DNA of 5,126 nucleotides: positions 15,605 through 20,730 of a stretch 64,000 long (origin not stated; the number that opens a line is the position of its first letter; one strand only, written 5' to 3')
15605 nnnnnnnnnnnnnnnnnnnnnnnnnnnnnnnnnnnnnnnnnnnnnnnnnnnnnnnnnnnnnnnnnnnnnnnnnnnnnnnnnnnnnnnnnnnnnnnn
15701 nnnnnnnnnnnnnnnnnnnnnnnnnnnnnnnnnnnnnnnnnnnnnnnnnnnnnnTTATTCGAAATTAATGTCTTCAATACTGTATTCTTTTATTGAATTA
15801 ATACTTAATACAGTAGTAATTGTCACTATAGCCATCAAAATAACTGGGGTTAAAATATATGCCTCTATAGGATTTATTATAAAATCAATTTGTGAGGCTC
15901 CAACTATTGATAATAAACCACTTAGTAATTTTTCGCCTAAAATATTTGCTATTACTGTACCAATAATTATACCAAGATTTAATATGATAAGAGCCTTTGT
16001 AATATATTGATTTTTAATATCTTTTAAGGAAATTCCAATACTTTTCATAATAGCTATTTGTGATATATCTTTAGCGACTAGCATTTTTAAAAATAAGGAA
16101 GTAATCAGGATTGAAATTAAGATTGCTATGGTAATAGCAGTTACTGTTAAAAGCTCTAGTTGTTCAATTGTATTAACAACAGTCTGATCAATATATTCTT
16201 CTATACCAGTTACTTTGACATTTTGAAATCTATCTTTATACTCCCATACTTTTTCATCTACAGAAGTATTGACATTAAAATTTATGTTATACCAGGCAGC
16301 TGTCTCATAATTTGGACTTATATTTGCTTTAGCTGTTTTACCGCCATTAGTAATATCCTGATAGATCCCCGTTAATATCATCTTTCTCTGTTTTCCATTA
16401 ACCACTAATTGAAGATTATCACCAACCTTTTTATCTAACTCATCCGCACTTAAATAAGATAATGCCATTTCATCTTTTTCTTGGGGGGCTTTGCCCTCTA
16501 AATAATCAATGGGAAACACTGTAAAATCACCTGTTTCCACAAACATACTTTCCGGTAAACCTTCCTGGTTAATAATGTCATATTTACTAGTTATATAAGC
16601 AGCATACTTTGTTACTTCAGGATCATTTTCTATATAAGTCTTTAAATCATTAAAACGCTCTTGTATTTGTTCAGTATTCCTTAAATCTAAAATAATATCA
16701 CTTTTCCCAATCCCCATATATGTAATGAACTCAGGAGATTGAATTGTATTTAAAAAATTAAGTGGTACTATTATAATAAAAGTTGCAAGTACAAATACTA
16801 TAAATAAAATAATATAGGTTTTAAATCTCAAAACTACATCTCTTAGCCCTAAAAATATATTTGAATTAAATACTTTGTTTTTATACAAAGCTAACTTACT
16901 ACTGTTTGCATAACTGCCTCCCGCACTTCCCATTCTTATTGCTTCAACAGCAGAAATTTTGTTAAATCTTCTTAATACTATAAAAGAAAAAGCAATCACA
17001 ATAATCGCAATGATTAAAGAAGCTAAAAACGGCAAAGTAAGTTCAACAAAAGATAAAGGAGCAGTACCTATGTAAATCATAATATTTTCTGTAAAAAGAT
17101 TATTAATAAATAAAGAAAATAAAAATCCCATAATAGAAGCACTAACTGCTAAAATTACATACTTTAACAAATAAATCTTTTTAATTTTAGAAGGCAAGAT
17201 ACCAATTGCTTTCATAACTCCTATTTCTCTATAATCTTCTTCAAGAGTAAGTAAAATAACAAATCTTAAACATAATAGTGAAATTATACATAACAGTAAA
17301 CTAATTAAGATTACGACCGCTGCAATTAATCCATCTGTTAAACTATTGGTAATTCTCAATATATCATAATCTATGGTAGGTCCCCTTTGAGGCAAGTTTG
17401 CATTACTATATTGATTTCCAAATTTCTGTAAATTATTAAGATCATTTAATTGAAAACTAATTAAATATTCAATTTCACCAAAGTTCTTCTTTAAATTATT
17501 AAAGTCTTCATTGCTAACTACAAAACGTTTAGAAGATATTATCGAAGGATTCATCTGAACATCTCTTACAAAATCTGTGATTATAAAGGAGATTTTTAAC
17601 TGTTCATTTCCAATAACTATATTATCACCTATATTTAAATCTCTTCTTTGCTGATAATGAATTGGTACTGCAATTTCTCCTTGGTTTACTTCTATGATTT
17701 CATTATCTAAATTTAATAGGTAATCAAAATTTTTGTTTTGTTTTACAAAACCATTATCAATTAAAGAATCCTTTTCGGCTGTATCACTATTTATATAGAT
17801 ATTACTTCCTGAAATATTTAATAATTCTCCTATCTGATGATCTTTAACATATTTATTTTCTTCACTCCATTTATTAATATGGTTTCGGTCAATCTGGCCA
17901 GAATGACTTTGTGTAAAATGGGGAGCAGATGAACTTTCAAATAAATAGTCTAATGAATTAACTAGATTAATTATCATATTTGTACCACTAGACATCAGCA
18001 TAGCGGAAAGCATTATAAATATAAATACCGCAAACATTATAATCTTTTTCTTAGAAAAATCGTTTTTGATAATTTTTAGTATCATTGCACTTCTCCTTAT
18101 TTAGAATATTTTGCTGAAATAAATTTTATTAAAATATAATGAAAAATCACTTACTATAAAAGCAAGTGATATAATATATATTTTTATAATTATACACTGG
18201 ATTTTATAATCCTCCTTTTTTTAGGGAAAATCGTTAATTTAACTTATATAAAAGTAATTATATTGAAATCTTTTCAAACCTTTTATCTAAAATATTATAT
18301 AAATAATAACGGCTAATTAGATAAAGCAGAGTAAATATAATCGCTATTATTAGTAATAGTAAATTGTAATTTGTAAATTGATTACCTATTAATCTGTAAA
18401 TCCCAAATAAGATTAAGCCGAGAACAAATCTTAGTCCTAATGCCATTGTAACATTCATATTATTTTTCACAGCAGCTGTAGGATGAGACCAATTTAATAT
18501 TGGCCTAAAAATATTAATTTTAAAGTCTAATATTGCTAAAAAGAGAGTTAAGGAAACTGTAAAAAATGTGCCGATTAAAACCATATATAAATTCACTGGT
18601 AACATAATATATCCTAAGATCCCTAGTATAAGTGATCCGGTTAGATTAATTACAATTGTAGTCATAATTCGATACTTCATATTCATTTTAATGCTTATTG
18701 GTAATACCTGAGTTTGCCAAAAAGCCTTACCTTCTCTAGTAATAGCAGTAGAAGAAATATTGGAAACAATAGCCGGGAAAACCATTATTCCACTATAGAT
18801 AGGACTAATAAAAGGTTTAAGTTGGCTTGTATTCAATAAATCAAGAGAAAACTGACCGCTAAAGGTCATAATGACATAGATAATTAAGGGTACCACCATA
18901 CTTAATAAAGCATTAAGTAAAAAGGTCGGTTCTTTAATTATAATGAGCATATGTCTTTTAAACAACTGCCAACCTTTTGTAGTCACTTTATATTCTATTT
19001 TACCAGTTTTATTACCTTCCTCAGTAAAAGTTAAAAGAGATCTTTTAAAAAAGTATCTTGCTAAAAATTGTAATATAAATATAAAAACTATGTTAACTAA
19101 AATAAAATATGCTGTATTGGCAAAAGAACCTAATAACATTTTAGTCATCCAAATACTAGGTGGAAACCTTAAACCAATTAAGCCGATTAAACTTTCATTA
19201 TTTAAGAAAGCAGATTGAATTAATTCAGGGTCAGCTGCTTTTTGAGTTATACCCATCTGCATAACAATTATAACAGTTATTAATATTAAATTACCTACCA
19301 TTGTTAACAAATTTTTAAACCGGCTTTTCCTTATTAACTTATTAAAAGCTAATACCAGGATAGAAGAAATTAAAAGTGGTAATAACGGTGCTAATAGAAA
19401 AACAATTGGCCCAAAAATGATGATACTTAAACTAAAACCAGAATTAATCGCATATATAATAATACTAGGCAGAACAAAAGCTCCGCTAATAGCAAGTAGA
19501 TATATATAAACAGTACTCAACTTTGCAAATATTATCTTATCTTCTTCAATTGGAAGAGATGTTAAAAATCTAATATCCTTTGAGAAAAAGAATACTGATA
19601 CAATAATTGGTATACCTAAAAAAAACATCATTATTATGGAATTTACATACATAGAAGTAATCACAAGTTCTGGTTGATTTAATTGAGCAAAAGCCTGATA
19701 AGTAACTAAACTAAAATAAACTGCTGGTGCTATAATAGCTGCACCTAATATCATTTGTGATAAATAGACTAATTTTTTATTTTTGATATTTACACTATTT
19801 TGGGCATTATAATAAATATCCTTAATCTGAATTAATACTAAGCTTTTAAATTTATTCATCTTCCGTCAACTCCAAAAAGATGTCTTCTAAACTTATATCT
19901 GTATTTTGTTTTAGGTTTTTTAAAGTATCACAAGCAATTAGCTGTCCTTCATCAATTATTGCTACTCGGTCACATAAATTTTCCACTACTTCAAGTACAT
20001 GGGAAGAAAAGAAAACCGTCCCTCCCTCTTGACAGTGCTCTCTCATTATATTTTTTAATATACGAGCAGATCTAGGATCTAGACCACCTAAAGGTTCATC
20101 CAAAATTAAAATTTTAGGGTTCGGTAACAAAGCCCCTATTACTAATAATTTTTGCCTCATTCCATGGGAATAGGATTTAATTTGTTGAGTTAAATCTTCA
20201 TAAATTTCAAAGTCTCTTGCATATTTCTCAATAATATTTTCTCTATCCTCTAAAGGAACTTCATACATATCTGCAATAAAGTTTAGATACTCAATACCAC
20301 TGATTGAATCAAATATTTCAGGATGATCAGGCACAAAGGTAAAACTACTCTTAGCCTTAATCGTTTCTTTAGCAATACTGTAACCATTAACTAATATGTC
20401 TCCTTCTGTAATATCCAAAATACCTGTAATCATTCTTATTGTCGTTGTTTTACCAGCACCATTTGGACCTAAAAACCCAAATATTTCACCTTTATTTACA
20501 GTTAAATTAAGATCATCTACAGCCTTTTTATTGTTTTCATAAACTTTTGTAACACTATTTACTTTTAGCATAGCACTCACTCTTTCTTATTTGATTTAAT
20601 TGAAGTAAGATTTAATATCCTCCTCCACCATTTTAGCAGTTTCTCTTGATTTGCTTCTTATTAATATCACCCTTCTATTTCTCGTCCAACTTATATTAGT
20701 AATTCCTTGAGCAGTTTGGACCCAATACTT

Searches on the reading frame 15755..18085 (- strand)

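Call 47: search_protein_families(library=pfam, proteins=[window:15755-18085:-], max_evalue=0.000001)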
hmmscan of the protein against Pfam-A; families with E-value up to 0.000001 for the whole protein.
window:15755-18085:- (776 aa): 1 family
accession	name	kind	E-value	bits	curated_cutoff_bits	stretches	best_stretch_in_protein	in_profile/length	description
PF02687.27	FtsX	-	1.9e-18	67.1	25.5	2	260-372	2-113/120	FtsX-like permease C-terminal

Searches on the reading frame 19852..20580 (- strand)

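Call 47: search_protein_families(library=pfam, proteins=[window:19852-20580:-], max_evalue=0.000001)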
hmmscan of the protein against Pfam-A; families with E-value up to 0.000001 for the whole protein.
window:19852-20580:- (242 aa): 2 families
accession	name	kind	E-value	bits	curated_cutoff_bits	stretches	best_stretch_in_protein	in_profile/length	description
PF00005.33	ABC_tran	-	1.3e-26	94.2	25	1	22-164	2-136/137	ABC transporter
PF13304.12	AAA_21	-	5.3e-13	50.1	27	1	111-198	208-302/304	AAA domain, putative AbiEii toxin, Type IV TA system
